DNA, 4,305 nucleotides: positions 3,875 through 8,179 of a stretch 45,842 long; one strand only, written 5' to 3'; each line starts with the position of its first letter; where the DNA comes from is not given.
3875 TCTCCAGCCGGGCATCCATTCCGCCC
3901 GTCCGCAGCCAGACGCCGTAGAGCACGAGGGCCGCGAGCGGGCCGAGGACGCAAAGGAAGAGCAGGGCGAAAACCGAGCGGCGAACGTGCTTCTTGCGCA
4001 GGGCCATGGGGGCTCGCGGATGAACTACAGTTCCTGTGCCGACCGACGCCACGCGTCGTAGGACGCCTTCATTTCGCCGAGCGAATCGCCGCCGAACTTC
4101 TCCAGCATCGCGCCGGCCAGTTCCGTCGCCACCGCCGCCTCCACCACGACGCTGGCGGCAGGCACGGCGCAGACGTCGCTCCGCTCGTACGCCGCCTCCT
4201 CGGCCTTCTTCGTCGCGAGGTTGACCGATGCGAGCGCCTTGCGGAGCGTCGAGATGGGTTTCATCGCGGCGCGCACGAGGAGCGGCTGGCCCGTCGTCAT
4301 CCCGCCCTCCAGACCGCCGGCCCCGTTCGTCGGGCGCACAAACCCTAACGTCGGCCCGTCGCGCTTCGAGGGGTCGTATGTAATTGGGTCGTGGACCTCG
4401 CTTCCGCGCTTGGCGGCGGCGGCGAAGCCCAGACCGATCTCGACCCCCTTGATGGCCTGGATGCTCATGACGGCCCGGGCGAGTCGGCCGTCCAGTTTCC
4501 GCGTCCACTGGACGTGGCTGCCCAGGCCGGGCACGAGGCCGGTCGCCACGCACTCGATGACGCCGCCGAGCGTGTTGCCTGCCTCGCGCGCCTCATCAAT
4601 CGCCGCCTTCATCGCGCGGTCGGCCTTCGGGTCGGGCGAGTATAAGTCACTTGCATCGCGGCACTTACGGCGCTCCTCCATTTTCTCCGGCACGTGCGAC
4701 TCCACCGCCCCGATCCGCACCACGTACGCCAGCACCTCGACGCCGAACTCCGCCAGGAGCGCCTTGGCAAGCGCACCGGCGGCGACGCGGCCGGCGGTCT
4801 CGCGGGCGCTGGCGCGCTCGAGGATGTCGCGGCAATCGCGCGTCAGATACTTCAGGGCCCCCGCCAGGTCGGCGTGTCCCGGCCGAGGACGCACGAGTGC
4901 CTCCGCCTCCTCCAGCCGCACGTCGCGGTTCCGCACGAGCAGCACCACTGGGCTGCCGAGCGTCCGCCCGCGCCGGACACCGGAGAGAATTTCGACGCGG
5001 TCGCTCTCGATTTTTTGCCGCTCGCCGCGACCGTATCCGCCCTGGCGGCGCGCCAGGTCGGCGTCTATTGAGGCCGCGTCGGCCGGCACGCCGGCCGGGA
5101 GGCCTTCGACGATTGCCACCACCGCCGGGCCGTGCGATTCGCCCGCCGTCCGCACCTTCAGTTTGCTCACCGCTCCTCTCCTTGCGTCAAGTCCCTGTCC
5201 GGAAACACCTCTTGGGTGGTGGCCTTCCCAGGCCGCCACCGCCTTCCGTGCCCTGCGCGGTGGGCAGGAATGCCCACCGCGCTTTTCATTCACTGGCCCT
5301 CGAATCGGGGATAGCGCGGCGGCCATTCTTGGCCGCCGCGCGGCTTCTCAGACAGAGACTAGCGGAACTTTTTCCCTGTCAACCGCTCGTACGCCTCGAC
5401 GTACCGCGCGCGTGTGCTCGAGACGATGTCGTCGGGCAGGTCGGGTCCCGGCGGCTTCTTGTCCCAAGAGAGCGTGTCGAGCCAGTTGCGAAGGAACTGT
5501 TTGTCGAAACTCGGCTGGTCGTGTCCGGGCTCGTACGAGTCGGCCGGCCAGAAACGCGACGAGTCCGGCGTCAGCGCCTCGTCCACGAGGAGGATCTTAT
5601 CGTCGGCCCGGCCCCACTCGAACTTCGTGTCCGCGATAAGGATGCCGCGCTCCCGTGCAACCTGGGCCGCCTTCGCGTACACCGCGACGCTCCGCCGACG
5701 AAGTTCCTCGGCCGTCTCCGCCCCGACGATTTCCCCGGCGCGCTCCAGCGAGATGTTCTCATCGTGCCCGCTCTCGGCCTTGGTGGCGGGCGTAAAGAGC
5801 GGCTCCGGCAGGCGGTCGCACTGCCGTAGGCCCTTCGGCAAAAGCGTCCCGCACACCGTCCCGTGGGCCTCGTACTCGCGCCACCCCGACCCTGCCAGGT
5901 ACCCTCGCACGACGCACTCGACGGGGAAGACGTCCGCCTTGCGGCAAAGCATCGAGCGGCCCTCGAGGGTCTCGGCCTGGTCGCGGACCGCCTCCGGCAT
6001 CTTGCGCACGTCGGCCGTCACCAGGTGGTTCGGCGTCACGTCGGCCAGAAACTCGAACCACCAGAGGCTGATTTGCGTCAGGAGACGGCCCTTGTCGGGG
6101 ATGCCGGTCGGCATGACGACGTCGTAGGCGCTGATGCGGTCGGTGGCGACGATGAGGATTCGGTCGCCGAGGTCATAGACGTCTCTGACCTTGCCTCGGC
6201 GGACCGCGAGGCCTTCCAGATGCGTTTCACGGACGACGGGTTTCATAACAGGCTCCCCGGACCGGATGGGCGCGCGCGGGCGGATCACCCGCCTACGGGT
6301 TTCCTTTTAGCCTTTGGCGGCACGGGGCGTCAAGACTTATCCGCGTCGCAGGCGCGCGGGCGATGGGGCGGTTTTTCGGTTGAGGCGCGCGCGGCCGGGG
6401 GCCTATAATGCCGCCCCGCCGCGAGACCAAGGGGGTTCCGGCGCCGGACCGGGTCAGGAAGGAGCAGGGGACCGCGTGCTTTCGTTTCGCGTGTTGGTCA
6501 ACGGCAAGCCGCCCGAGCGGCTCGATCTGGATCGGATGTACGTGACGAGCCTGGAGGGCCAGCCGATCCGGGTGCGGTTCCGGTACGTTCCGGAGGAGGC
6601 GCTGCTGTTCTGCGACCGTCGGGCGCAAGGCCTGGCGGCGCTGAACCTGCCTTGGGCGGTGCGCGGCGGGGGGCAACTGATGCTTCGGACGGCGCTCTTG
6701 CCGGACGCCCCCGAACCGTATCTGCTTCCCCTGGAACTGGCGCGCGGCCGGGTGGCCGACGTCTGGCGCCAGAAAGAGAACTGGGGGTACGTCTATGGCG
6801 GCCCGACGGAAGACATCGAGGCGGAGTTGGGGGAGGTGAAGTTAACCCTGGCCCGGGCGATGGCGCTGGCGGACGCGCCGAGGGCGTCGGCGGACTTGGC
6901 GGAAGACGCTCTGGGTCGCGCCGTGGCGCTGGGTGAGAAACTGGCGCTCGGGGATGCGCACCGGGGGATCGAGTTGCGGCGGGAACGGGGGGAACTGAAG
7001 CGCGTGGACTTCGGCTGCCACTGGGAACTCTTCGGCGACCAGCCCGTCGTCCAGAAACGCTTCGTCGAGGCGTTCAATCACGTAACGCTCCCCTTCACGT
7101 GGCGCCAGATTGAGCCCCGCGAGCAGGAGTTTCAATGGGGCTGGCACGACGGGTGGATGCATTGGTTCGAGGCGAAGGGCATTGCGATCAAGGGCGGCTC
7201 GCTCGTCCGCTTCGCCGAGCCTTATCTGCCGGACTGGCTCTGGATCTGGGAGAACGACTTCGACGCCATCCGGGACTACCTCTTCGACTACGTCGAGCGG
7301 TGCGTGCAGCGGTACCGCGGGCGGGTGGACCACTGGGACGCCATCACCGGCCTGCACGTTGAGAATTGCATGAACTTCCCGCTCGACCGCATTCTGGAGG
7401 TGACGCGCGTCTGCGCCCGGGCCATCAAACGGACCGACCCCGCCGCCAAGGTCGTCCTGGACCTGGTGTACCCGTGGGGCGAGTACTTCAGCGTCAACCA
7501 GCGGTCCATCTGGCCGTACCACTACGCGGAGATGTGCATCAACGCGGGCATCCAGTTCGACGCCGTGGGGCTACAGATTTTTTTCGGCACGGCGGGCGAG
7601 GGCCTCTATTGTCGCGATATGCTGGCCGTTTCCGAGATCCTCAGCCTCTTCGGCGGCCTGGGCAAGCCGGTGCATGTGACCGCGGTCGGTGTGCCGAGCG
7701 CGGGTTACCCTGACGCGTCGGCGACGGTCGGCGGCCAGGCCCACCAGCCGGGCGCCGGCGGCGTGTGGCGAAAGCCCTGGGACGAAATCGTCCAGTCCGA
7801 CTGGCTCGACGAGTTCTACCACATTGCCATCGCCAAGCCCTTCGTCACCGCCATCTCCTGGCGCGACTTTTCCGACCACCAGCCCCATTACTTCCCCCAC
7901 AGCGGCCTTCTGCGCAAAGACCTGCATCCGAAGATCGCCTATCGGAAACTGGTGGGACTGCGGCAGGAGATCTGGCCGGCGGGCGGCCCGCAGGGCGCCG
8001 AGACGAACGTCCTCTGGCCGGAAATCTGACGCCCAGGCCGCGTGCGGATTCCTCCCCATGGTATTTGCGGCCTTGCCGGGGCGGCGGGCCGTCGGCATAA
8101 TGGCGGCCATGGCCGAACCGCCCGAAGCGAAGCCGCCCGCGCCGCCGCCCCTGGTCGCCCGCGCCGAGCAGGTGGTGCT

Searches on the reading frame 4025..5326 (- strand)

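Call 71: search_protein_families(library=pfam, proteins=[window:4025-5326:-], max_evalue=0.00001)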
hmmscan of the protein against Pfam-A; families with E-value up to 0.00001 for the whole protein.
window:4025-5326:- (433 aa): 1 family
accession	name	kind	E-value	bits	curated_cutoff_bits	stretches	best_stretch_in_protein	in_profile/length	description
PF01264.26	Chorismate_synt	-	3.1e-118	394.7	27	1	56-408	1-327/327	Chorismate synthase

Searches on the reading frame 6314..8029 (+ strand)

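Call 71: search_protein_families(library=pfam, proteins=[window:6314-8029:+], max_evalue=0.00001)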
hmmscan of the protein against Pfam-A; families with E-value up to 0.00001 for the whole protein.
window:6314-8029:+ (571 aa): 1 family
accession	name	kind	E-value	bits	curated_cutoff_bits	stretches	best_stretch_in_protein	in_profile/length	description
PF00331.26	Glyco_hydro_10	-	1.6e-09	37.9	22.1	1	249-458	31-236/311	Glycosyl hydrolase family 10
